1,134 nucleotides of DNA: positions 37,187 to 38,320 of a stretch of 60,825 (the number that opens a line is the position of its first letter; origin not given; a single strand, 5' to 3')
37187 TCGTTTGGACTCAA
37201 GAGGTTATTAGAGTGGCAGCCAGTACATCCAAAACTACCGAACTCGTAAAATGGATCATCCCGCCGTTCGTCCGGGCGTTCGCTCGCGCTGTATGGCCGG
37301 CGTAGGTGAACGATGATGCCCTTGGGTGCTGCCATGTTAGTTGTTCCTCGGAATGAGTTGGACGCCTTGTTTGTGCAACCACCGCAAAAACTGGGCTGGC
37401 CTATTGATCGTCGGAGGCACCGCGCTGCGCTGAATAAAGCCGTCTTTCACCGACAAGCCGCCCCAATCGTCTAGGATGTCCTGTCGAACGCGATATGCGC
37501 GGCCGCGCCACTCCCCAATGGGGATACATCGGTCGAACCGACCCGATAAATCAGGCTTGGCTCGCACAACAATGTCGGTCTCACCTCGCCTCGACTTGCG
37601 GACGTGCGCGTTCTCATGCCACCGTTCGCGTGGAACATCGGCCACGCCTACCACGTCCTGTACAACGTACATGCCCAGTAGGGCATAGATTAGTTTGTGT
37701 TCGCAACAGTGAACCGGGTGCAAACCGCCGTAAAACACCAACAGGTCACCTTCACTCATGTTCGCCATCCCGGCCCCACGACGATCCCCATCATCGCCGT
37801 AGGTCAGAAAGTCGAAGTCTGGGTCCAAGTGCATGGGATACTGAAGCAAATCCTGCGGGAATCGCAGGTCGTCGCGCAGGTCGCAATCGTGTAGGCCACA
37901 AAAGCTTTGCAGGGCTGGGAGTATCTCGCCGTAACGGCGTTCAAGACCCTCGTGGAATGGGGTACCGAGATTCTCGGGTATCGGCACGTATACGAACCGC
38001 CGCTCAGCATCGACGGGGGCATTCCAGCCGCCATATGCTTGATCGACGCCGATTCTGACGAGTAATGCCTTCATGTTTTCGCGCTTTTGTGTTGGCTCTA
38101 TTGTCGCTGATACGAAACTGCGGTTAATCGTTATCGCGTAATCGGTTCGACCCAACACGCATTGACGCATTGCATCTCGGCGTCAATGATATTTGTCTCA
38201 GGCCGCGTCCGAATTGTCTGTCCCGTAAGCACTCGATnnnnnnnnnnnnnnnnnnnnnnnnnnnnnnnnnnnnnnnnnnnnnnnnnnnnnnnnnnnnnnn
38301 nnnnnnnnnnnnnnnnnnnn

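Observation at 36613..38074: Translationally coupled pair of uncharacterised Cys/His-motif genes (A then B): best candidate for an undescribed system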

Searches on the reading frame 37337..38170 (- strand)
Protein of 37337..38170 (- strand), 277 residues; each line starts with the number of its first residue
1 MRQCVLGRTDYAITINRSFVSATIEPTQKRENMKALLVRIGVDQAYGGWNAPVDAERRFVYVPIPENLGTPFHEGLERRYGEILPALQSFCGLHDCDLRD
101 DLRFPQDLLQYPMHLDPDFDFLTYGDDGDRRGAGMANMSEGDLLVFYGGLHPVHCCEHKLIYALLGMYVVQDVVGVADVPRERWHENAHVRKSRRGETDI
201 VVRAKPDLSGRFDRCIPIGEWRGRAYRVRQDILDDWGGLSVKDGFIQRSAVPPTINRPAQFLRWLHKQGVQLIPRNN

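Call 4: search_protein_families(library=pfam, proteins=[window:37337-38074:-], max_evalue=1)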
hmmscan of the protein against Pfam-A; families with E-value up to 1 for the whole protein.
window:37337-38074:- (245 aa): 1 family
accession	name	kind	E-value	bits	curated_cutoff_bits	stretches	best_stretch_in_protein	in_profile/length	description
PF18754.6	Nmad3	-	2.2e-24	86.9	27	1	2-187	1-193/247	Nucleotide modification associated domain 3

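Call 5: search_protein_families(library=padloc, proteins=[window:37337-38074:-], max_evalue=1)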
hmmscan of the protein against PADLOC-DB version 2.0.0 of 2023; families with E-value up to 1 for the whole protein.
window:37337-38074:- (245 aa): 0 families

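Call 6: search_protein_families(library=ncbifam, proteins=[window:37337-38074:-], max_evalue=1)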
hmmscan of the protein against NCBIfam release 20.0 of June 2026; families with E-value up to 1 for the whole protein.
window:37337-38074:- (245 aa): 0 families

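Call 12: find_homologous_proteins(query=window:37337-38074:-)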
Query window:37337-38074:- (245 aa): 1366 proteins with E <= 0.001 among 1784 candidates; the best 120 are listed.
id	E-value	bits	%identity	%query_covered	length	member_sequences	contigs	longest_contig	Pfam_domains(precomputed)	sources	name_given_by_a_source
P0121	3.1e-145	501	87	100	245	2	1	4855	PF18754.7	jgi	jgi:putative DNA base modification enzyme with NMAD domain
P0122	2.5e-136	471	80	100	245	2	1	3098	PF18754.7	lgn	-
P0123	1.2e-135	469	81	100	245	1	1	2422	PF18754.7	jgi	-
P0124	2.2e-135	468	80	100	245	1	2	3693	PF18754.7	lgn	-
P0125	1.4e-134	466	80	100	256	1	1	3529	PF18754.7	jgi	jgi:hypothetical protein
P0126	1.1e-133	463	80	100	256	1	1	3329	PF18754.7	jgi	-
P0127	3.7e-133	461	79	100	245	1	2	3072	PF18754.7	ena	-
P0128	8.0e-132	457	78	100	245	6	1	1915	PF18754.7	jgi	jgi:hypothetical protein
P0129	9.8e-132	456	79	100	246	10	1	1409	PF18754.7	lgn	-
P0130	1.3e-131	456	79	100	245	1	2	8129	PF18754.7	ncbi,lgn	-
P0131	1.6e-131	456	78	100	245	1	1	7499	PF18754.7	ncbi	ncbi:MAG: hypothetical protein ACRDGM_00830 [bacterium]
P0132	6.7e-131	454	78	100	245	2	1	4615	PF18754.7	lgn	-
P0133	1.4e-130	453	79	100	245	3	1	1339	PF18754.7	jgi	jgi:Nucleotide modification associated domain 3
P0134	1.8e-130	452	78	100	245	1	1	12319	PF18754.7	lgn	-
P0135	1.9e-130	452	79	100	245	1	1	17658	PF18754.7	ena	-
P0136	4.0e-130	451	78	100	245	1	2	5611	PF18754.7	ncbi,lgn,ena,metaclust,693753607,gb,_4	metaclust:\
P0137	5.1e-130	451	77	100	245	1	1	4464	PF18754.7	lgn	-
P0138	8.0e-130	450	77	100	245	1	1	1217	PF18754.7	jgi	jgi:hypothetical protein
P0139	8.3e-130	450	77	100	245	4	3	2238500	PF18754.7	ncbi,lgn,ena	ncbi:MAG: hypothetical protein ACLQLG_01985 [Thermoguttaceae bacterium]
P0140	1.1e-129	450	79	100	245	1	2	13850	PF18754.7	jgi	jgi:Nucleotide modification associated domain 3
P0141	1.2e-129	450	77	100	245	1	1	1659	PF18754.7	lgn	-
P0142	1.4e-129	449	78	100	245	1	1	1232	PF18754.7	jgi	jgi:hypothetical protein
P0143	3.5e-129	448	77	100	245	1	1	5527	PF18754.7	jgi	jgi:hypothetical protein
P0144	3.5e-129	448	78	100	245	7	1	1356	PF18754.7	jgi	jgi:hypothetical protein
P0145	3.8e-129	448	76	100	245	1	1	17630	PF18754.7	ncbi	-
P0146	7.0e-129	447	79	100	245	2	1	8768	PF18754.7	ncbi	-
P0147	7.1e-129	447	79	100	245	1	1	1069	PF18754.7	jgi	jgi:hypothetical protein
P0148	8.2e-129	447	77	100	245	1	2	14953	PF18754.7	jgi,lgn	jgi:hypothetical protein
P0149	1.7e-128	446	78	100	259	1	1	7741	PF18754.7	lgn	-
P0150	1.8e-128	446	76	100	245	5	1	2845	PF18754.7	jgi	jgi:hypothetical protein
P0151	2.2e-128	445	77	100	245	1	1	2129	PF18754.7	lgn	-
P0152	4.9e-128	444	77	100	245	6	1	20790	PF18754.7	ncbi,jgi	ncbi:MAG: hypothetical protein ABR915_03195 [Thermoguttaceae bacterium]|jgi:hypothetical protein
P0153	7.3e-128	444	76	100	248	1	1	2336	PF18754.7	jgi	jgi:hypothetical protein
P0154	7.5e-128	444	79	100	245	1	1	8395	PF18754.7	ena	-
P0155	7.6e-128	444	76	100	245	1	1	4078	PF18754.7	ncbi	-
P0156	8.1e-128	444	77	100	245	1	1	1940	PF18754.7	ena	-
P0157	9.8e-128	443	76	100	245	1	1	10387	PF18754.7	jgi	jgi:hypothetical protein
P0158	1.2e-127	443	76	100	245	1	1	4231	PF18754.7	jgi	jgi:hypothetical protein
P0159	1.5e-127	443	78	100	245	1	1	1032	PF18754.7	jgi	jgi:hypothetical protein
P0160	6.0e-127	441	77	100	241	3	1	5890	PF18754.7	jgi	jgi:hypothetical protein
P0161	9.3e-127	440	76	100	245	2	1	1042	PF18754.7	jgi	jgi:hypothetical protein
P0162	1.3e-126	440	76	100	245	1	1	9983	PF18754.7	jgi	jgi:hypothetical protein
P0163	1.5e-126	439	78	100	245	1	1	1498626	PF18754.7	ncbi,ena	-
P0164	1.7e-126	439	76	100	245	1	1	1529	PF18754.7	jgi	jgi:hypothetical protein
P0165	2.4e-126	439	77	100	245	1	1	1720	PF18754.7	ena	-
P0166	2.6e-126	439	76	100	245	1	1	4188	PF18754.7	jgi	jgi:hypothetical protein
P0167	2.7e-126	439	77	100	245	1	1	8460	PF18754.7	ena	-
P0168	2.9e-126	438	76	100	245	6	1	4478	PF18754.7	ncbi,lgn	-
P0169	4.5e-126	438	77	100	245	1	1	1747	PF18754.7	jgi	jgi:hypothetical protein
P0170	4.6e-126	438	76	100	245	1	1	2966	PF18754.7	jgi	jgi:hypothetical protein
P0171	5.1e-126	438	76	100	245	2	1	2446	PF18754.7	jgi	-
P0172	8.2e-126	437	75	100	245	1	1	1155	PF18754.7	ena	-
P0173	8.7e-126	437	76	100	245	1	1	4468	PF18754.7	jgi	jgi:Nucleotide modification associated domain 3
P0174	8.8e-126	437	76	100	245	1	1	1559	PF18754.7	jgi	jgi:hypothetical protein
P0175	1.5e-125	436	76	100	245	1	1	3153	PF18754.7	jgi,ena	-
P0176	1.5e-125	436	75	100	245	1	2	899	PF18754.7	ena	-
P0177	2.0e-125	436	76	100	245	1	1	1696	PF18754.7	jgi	-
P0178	2.1e-125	436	75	100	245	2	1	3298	PF18754.7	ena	-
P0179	2.3e-125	435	76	100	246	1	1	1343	PF18754.7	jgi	jgi:Nucleotide modification associated domain 3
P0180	2.9e-125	435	76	100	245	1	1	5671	PF18754.7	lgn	-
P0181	3.5e-125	435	74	100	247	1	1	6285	PF18754.7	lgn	-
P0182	4.1e-125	435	74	100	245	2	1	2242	PF18754.7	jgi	jgi:Nucleotide modification associated domain 3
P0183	4.1e-125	435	75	100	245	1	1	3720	PF18754.7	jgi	jgi:Nucleotide modification associated domain 3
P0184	4.4e-125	435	76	100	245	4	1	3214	PF18754.7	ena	-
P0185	4.9e-125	434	75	100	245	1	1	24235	PF18754.7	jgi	jgi:hypothetical protein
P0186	1.1e-124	433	76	100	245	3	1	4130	PF18754.7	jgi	jgi:Nucleotide modification associated domain 3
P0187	1.2e-124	433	76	100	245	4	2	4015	PF18754.7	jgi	jgi:hypothetical protein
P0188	1.6e-124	433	75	100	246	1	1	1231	PF18754.7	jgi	jgi:hypothetical protein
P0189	2.0e-124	432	74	100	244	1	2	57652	PF18754.7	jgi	jgi:hypothetical protein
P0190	2.8e-124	432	76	100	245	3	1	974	PF18754.7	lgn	-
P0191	4.0e-124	431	76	100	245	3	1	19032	PF18754.7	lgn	-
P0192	4.2e-124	431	76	100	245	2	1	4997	PF18754.7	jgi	jgi:putative DNA base modification enzyme with NMAD domain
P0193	5.4e-124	431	74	100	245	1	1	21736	PF18754.7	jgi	jgi:hypothetical protein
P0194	6.3e-124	431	75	100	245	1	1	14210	PF18754.7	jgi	jgi:hypothetical protein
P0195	9.7e-124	430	76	100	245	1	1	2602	PF18754.7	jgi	jgi:hypothetical protein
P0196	1.3e-123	430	76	100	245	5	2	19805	PF18754.7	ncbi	ncbi:MAG: hypothetical protein ACLQNE_25180 [Thermoguttaceae bacterium]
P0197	1.3e-123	430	75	100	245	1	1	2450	PF18754.7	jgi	jgi:hypothetical protein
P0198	1.6e-123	429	76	100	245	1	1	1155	PF18754.7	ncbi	-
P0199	1.8e-123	429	75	100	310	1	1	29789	PF18754.7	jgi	jgi:hypothetical protein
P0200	1.9e-123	429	76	100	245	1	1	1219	PF18754.7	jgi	jgi:hypothetical protein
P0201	2.1e-123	429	74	100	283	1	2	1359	PF18754.7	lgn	-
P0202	2.2e-123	429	75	100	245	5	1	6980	PF18754.7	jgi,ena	-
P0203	2.3e-123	429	76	100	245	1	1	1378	PF18754.7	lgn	-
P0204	4.2e-123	428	74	100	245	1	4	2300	PF18754.7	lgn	-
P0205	4.6e-123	428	75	100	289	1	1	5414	PF18754.7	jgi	jgi:hypothetical protein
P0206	6.0e-123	428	74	100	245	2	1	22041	PF18754.7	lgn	-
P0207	6.3e-123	427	74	100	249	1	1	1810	PF18754.7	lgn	-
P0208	6.3e-123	427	75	100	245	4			PF18754.7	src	-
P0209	9.9e-123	427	75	100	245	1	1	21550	PF18754.7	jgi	jgi:hypothetical protein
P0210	1.6e-122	426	75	100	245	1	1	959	PF18754.7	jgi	-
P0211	2.3e-122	426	75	100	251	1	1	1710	PF18754.7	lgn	-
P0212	2.7e-122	425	74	100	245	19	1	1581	PF18754.7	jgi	jgi:Nucleotide modification associated domain 3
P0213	2.8e-122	425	75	100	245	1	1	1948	PF18754.7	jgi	jgi:hypothetical protein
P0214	3.0e-122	425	73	100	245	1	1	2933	PF18754.7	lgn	-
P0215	3.6e-122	425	75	100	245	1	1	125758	PF18754.7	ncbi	-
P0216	5.1e-122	425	73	100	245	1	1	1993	PF18754.7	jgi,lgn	-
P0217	1.1e-121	423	74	100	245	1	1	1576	PF18754.7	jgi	jgi:hypothetical protein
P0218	1.1e-121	423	75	100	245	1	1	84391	PF18754.7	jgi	jgi:hypothetical protein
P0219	1.4e-121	423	73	100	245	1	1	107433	PF18754.7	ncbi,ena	-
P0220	1.9e-121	423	72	100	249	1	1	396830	PF18754.7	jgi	jgi:hypothetical protein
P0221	2.7e-121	422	75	100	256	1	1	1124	PF18754.7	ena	-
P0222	2.8e-121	422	75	100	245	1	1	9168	PF18754.7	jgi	jgi:hypothetical protein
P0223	4.5e-121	421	76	100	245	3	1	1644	PF18754.7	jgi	jgi:hypothetical protein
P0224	8.4e-121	421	74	100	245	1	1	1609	PF18754.7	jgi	jgi:hypothetical protein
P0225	1.2e-120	420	73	100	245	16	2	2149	PF18754.7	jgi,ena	jgi:hypothetical protein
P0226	1.4e-120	420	72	100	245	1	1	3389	PF18754.7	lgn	-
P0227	2.1e-120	419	74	100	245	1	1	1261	PF18754.7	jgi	jgi:hypothetical protein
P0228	2.8e-120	419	74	100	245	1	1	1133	PF18754.7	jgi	-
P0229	6.4e-120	418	72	100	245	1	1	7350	PF18754.7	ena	-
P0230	1.1e-119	417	74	99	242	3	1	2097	PF18754.7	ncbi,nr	ncbi:MAG TPA: hypothetical protein VKE40_25110 [Gemmataceae bacterium]|nr:hypothetical protein [Gemm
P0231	1.5e-119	416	79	92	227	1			PF18754.7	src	-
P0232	1.6e-119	416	73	100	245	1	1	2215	PF18754.7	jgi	jgi:hypothetical protein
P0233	2.7e-119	416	71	100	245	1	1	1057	PF18754.7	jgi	jgi:hypothetical protein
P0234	2.7e-119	416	73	100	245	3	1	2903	PF18754.7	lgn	-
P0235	5.1e-119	415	72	100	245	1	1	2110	PF18754.7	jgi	jgi:hypothetical protein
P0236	7.0e-119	414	72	100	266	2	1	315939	PF18754.7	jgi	jgi:Nucleotide modification associated domain 3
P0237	7.3e-119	414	72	100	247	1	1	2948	PF18754.7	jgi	jgi:hypothetical protein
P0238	8.3e-119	414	73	100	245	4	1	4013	PF18754.7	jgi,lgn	-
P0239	9.4e-119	414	74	100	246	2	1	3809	PF18754.7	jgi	jgi:hypothetical protein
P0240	3.1e-118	412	73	100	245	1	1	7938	PF18754.7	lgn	-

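Call 37: find_related_loci(query=A2, collection=genome_contigs, flank=6000)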
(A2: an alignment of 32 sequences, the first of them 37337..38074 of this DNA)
Query A2 (245 aa) in genome_contigs; peptide patterns used: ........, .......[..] (x = any residue, [..] = any of these).
201 stretches matched a pattern; 174 encode a relative of the query (tblastn E <= 1e-3); the best 80 are kept; 80 distinct loci.
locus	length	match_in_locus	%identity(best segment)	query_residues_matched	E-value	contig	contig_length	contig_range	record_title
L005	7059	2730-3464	79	1-245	2e-132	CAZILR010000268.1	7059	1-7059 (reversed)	MAG TPA_asm: uncultured Planctomyces sp. isolate SRP302895_co1_459 genome assembly, contig: NODE_22211_length_7059_cov_6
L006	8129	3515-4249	79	1-245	8e-131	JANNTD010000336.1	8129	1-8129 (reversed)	MAG: Planctomycetota bacterium isolate SOY_31_concoct_37_sub SOY_31_k141_3333739, whole genome shotgun sequence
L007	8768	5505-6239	79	1-245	3e-130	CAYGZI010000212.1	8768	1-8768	MAG TPA_asm: uncultured Planctomycetaceae bacterium isolate ERP119294_co1_463 genome assembly, contig: NODE_11381_length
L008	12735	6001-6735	77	1-245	2e-128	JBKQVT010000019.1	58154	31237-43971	MAG: Thermoguttaceae bacterium isolate SEr3G3H3I__bin_143 SEr3G3H3I_000000052661, whole genome shotgun sequence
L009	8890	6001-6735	76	1-245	7e-128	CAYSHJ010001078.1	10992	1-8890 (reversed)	MAG TPA_asm: uncultured Planctomycetaceae bacterium isolate binchicken_co165_110 genome assembly, contig: k141_2029061,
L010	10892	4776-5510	76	1-245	8e-127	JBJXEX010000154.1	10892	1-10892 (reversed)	MAG: Planctomycetaceae bacterium isolate F1F2.bin.94 k127_2223891, whole genome shotgun sequence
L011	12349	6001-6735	77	1-245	2e-126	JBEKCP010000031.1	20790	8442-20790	MAG: Thermoguttaceae bacterium isolate SPRUCE 162 SPRUCE_162_31, whole genome shotgun sequence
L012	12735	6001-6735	78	1-245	1e-125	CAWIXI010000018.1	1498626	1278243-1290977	MAG: uncultured Planctomycetota bacterium isolate MFD05684.bin.2.17 genome assembly, contig: contig_62219, whole genome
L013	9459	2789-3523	76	1-245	4e-125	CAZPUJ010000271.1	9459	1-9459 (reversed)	MAG TPA_asm: uncultured Planctomycetaceae bacterium isolate binchicken_co165_362 genome assembly, contig: k141_1465023,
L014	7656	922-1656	74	1-245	3e-123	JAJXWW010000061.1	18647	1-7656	MAG: Planctomycetota bacterium isolate BP6.bin110 NODE_4328_length_18647_cov_3.695518, whole genome shotgun sequence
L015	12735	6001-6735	75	1-245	5e-122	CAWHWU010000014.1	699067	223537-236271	MAG: uncultured Planctomycetaceae bacterium isolate MFD04434.bin.2.78 genome assembly, contig: contig_17990, whole genom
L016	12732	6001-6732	75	1-244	1e-121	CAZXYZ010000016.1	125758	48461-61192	MAG TPA_asm: uncultured Pirellulaceae bacterium isolate binchicken_co16_356 genome assembly, contig: NODE_218_length_125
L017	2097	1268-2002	74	1-245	2e-128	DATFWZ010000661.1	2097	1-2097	MAG TPA_asm: Gemmataceae bacterium isolate SMAG_U9504 k141_3871707, whole genome shotgun sequence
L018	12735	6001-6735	74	1-245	5e-121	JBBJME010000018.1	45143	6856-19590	MAG: Planctomycetaceae bacterium isolate RUP_SRG_40 NODE_662_length_45143_cov_4.503970, whole genome shotgun sequence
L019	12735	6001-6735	62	1-245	5e-106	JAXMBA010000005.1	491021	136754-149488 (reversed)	MAG: Gemmataceae bacterium isolate STL-PLA24 C1.164.fa-5, whole genome shotgun sequence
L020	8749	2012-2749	66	1-245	3e-103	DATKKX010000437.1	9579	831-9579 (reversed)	MAG TPA_asm: Phycisphaerae bacterium isolate SMAG_U14669 k141_1192964, whole genome shotgun sequence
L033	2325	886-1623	54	1-245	8e-88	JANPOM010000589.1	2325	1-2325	MAG: Anaeromyxobacter sp. isolate VAR_87_concoct_77 VAR_87_k141_4324268, whole genome shotgun sequence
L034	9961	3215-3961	57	1-245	6e-85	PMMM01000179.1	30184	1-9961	MAG: Phycisphaerales bacterium isolate fen_1342 73.20100900_E1D.52_contig_9249, whole genome shotgun sequence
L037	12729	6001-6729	55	1-245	1e-83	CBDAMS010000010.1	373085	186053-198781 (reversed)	MAG: Candidatus Acidiferrales bacterium isolate a70a2755-dd1d-4f16-90d9-e3fc57cd5574 genome assembly, contig: contig_10,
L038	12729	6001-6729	56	1-245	3e-83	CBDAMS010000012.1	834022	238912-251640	MAG: Candidatus Acidiferrales bacterium isolate a70a2755-dd1d-4f16-90d9-e3fc57cd5574 genome assembly, contig: contig_12,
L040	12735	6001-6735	53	1-244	4e-81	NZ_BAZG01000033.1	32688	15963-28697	Anaeromyxobacter sp. PSR-1, whole genome shotgun sequence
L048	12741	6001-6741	55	1-244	2e-79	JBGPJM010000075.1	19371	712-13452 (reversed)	MAG: Phycisphaerae bacterium isolate OBJ_0618_7090110_309 k141_2004327_length_19371_cov_15.3350, whole genome shotgun se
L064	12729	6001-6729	49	1-245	3e-71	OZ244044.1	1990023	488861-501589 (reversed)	MAG: Thermodesulfobacteriota bacterium isolate 562d5969-4c6f-403f-ab6b-3350694af712 genome assembly, chromosome: 1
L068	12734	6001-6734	75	1-245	7e-102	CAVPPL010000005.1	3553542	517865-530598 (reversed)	MAG: uncultured Planctomycetia bacterium isolate MFD00008.bin.3.132 genome assembly, contig: contig_19891, whole genome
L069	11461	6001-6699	50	1-245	3e-67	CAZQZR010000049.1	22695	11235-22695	MAG TPA_asm: uncultured bacterium isolate SRP178699_co1_414 genome assembly, contig: NODE_2665_length_22695_cov_18.09386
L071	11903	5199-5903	47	1-245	2e-65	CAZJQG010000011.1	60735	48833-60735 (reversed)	MAG TPA_asm: uncultured Dehalococcoidales bacterium isolate SRP098346_co1_423 genome assembly, contig: NODE_174_length_6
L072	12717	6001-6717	48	1-245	3e-65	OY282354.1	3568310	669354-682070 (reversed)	MAG: uncultured Gammaproteobacteria bacterium isolate b1fdf0bb-5270-493a-8425-87954a876b58 genome assembly, chromosome:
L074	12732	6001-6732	47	2-245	2e-64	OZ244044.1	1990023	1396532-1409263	MAG: Thermodesulfobacteriota bacterium isolate 562d5969-4c6f-403f-ab6b-3350694af712 genome assembly, chromosome: 1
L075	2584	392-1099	45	1-245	5e-65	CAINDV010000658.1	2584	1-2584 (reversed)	MAG: uncultured Verrucomicrobia bacterium isolate Loclat_bin-20771 genome assembly, contig: bin-20771:0658/1379, whole g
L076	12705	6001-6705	45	1-245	6e-64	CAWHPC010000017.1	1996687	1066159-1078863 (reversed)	MAG: uncultured Alphaproteobacteria bacterium isolate MFD09222.bin.1.214 genome assembly, contig: contig_41198, whole ge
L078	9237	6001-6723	44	1-245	4e-64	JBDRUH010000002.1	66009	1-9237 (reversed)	MAG: candidate division WOR-3 bacterium isolate JZ-2_201705_bins_136 JZ-2_201705_bins_136_scaffold_2, whole genome shotg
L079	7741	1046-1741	46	1-244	4e-64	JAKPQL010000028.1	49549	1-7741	MAG: Deltaproteobacteria bacterium isolate JPNA_maxbin.196 k141_773969, whole genome shotgun sequence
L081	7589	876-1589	47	2-245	9e-64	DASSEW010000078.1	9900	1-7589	MAG TPA_asm: Rhodanobacteraceae bacterium isolate SMAG_U988 k141_1881328, whole genome shotgun sequence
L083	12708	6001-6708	46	1-245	6e-63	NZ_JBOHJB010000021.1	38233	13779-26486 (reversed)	MAG: Methyloceanibacter sp. isolate SE1510_concoct.bin.5 NODE_86_length_38233_cov_1.900488, whole genome shotgun sequenc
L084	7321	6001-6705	47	1-245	9e-63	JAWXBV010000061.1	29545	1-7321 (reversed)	MAG: Nitrospirota bacterium isolate MP7G1.139 k99_658442, whole genome shotgun sequence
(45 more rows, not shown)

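Call 42: search_protein_families(library=pfam, proteins=[L040:6752-7465:+, L069:6704-7345:+, L075:1109-1777:+, L078:6728-7351:+, L079:1766-2365:+, L083:6713-7351:+, L084:6718-7230:+, L068:6631-7245:+, L076:6602-7288:+, L033:1586-2323:+], max_evalue=0.1)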
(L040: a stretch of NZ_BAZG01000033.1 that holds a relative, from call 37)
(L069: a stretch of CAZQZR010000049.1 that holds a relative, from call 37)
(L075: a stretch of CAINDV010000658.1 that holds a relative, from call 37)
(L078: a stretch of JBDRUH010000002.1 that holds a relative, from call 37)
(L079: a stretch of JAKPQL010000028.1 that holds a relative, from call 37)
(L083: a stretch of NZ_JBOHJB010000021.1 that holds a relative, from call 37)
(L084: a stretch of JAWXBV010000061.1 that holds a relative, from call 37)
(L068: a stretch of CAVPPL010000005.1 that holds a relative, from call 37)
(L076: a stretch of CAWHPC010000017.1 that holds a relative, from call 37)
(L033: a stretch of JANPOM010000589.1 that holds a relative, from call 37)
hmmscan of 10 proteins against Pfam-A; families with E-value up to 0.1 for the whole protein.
L040:6752-7465:+ (237 aa): 1 family
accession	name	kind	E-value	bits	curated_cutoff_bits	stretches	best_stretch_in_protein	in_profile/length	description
PF18753.6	Nmad2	-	2.8e-23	82.9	26.1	1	4-140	3-148/200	Nucleotide modification associated domain 2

L069:6704-7345:+ (213 aa): 1 family
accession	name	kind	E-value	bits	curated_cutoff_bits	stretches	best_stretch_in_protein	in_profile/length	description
PF18753.6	Nmad2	-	3e-15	56.7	26.1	1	6-192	3-195/200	Nucleotide modification associated domain 2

L075:1109-1777:+ (222 aa): 1 family
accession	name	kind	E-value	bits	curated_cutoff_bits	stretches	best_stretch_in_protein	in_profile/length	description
PF18753.6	Nmad2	-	3.4e-20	72.9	26.1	1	1-175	1-179/200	Nucleotide modification associated domain 2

L078:6728-7351:+ (207 aa): 1 family
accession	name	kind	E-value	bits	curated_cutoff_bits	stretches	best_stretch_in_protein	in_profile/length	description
PF18753.6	Nmad2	-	5.3e-17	62.4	26.1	1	5-194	2-194/200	Nucleotide modification associated domain 2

L079:1766-2365:+ (199 aa): 1 family
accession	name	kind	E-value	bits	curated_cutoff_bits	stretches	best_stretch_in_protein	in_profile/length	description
PF18753.6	Nmad2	-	1.4e-55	188.4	26.1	1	2-185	3-196/200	Nucleotide modification associated domain 2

L083:6713-7351:+ (212 aa): 1 family
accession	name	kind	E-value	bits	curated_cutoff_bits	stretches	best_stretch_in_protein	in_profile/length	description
PF18753.6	Nmad2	-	2.1e-25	89.8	26.1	1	1-174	1-183/200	Nucleotide modification associated domain 2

L084:6718-7230:+ (170 aa): 1 family
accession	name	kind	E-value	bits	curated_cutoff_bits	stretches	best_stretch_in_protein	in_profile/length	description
PF18753.6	Nmad2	-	3.5e-27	95.7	26.1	1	1-135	1-150/200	Nucleotide modification associated domain 2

L068:6631-7245:+ (204 aa): 0 families

L076:6602-7288:+ (228 aa): 1 family
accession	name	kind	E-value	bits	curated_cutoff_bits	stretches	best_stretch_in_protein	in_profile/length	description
PF18753.6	Nmad2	-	4.5e-34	118.2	26.1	2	52-150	3-89/200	Nucleotide modification associated domain 2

L033:1586-2323:+ (246 aa): 1 family
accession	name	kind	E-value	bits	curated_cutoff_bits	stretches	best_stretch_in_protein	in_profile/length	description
PF18753.6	Nmad2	-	5.6e-24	85.2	26.1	1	19-156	3-149/200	Nucleotide modification associated domain 2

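Call 45: search_solved_structures(query=A2, max_evalue=10)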
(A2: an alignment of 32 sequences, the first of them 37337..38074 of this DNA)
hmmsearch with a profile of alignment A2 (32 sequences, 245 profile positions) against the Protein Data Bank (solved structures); distinct sequences matched with E-value up to 10: 2.
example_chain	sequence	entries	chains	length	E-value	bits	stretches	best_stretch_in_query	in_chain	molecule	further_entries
3ma2_B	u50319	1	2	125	1.7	11.1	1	8-47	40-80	Metalloproteinase inhibitor 1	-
1d2b_A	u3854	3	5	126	1.7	11.1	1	8-47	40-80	Metalloproteinase inhibitor 1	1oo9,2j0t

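Call 47: search_solved_structures(query=A3, max_evalue=10)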
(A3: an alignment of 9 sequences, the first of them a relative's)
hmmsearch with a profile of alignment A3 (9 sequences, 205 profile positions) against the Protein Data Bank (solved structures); distinct sequences matched with E-value up to 10: 5.
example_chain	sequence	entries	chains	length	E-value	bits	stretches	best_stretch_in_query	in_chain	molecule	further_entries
6hiv_Av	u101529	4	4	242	0.056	16.4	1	135-183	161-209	mL68 | ml64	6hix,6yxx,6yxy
7aih_Ag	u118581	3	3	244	0.11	15.5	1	134-183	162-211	mL54/69 | mL59/64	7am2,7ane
7aoi_Av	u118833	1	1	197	0.18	14.7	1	135-182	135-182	mL64,mL64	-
2mi7_A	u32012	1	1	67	0.32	13.9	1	133-174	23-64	de novo protein a3Y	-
1lq7_A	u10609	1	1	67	0.33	13.9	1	133-175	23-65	Alpha3W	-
